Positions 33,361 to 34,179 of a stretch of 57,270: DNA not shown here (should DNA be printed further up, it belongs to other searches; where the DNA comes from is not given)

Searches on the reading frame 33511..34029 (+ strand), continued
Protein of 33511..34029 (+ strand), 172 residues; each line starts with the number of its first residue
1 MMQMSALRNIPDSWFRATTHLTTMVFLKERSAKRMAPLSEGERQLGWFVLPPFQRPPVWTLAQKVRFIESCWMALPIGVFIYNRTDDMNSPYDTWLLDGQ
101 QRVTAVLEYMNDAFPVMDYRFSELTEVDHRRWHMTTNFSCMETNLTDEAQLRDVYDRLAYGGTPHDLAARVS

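Call 76: search_protein_representatives(alignment_id=A1)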
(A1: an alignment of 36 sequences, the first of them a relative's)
Query: 36 sequences, 168 profile positions. Proteins with E-value up to 0.001 (for the whole library): 9345; up to 1e-10: 849; up to 1e-30: 116. The best 150 are listed.
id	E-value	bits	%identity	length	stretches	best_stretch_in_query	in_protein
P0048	7.9e-84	295.4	-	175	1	5-165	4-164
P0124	7.6e-68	243.4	-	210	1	5-166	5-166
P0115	1.7e-67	242.3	-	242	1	7-166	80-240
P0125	6.0e-66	237.3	-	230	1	7-167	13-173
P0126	1.2e-63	229.8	-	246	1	9-167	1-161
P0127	2.2e-61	222.4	-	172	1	5-166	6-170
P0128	1.5e-60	219.7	-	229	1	9-165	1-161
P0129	1.6e-60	219.6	-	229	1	3-136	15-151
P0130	4.8e-59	214.8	-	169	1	5-166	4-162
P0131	4.9e-56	205.0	-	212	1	5-166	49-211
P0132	1.4e-54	200.3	-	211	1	6-165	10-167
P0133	1.5e-54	200.2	-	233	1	24-166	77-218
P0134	1.8e-54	200.0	-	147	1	28-165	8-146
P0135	5.8e-53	195.0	-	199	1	4-163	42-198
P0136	1.5e-52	193.7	-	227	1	2-164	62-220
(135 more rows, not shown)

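Call 97: search_protein_families(library=pfam, proteins=[L004:5663-5986:+, L004:6458-6901:+], max_evalue=0.01)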
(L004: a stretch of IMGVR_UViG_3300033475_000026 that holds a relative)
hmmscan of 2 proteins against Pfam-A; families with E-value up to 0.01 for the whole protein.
L004:5663-5986:+ (107 aa): 0 families

L004:6458-6901:+ (147 aa): 0 families
